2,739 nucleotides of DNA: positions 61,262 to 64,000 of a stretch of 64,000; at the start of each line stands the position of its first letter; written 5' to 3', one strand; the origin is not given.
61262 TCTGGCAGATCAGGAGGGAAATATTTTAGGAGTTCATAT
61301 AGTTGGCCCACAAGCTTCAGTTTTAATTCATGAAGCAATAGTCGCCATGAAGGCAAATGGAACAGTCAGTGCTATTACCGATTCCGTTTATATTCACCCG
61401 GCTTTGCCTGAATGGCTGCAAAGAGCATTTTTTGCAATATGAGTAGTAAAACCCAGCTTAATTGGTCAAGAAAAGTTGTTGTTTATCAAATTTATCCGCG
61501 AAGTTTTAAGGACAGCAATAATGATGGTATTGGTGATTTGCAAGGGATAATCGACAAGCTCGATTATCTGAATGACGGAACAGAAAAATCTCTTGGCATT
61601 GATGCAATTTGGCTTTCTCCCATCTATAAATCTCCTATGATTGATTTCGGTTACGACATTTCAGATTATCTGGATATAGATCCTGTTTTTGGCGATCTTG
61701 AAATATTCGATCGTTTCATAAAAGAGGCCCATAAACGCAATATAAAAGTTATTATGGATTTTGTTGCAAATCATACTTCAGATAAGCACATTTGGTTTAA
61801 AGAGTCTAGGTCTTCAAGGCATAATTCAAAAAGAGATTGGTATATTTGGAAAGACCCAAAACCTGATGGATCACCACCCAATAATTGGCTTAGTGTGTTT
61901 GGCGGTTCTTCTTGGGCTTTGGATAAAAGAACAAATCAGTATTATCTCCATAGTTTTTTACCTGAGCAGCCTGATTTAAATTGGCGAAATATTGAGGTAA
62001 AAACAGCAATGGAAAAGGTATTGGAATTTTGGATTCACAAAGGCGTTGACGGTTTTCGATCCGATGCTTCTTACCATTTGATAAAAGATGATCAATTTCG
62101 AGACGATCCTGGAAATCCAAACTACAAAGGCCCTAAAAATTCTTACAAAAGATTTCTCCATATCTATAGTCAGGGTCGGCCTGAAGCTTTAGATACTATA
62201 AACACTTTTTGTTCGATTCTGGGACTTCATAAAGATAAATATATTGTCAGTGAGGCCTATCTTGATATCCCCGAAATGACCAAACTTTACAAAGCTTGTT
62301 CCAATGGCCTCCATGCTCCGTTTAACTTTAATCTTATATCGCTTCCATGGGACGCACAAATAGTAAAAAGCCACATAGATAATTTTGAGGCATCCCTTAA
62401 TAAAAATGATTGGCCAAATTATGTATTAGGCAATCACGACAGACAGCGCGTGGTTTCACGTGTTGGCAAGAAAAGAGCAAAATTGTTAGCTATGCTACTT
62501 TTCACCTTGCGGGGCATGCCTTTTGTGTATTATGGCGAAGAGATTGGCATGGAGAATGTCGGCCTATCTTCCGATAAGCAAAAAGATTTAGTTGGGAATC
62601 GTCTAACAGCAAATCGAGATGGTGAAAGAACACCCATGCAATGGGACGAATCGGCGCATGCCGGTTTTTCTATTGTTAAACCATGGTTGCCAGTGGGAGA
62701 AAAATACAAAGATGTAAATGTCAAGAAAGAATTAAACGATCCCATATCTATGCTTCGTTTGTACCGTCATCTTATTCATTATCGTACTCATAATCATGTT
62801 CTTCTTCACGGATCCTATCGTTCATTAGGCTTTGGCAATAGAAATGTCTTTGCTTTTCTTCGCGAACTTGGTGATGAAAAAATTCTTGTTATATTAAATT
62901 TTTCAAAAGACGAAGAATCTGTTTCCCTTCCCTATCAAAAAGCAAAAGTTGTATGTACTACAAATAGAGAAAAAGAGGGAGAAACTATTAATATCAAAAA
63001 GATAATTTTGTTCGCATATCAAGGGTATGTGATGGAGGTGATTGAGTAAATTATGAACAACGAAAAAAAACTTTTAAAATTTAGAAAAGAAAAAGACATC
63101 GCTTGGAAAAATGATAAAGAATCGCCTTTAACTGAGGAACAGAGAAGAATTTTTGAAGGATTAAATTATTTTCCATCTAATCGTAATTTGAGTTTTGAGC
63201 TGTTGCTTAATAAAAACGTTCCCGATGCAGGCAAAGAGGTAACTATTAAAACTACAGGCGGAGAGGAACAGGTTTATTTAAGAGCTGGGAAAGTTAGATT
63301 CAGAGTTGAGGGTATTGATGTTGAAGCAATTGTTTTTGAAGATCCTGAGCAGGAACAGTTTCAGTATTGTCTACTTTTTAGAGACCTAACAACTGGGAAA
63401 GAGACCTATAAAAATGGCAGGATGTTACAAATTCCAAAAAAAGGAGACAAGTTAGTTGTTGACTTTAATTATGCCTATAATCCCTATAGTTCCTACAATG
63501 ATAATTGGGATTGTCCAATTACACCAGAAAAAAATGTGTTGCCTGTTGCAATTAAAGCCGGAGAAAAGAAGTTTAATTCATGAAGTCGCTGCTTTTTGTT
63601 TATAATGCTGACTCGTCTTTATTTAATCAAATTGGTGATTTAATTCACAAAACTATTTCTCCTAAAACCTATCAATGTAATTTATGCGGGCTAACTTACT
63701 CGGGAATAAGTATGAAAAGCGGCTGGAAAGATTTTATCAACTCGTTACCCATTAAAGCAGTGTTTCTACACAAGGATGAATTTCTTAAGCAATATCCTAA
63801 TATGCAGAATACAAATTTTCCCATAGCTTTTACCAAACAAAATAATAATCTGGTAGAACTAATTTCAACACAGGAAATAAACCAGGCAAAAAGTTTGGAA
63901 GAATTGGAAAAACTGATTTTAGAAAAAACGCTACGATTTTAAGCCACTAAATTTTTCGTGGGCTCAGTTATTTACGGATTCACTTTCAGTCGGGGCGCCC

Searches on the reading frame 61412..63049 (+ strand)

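Call 16: search_protein_families(library=pfam, max_evalue=0.1, proteins=[window:61412-63049:+])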
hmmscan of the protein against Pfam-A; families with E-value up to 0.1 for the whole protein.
window:61412-63049:+ (545 aa): 7 families
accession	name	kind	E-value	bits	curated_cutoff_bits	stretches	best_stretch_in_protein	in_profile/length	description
PF00128.31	Alpha-amylase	-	2.2e-137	459.4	22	1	26-467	1-446/446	Alpha amylase, catalytic domain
PF23915.1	SusG_C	-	2.7e-09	37.6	27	1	479-537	1-59/62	Alpha-amylase SusG C-terminal domain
PF16657.11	Malt_amylase_C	-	5.8e-09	36.3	27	1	467-514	1-49/75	Maltogenic Amylase, C-terminal domain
PF11941.14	DUF3459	-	0.00063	20.5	22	1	450-523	1-76/90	Domain of unknown function (DUF3459)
PF02806.24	Alpha-amylase_C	-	0.0035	18.1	21.2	1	476-523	8-59/95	Alpha amylase, C-terminal all-beta domain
PF14701.12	hDGE_amylase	-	0.056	13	27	1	60-138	33-119/439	Glycogen debranching enzyme, glucanotransferase domain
PF21653.3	pulA_all-beta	-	0.087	12.8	26.7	0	489-517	29-58/60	Pullulanase, all-beta domain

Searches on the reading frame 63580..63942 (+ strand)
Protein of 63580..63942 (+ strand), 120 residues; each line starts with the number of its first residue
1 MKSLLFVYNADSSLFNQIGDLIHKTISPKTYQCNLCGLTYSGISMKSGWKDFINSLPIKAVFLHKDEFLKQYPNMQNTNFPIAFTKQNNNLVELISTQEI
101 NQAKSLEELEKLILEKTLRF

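Call 16: search_protein_families(library=pfam, max_evalue=0.1, proteins=[window:63580-63942:+])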
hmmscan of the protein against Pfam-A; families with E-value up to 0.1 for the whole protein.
window:63580-63942:+ (120 aa): 1 family
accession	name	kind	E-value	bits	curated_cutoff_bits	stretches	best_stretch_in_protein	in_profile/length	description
PF16622.11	zf-C2H2_11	-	0.041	14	27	1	30-41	4-15/29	zinc-finger C2H2-type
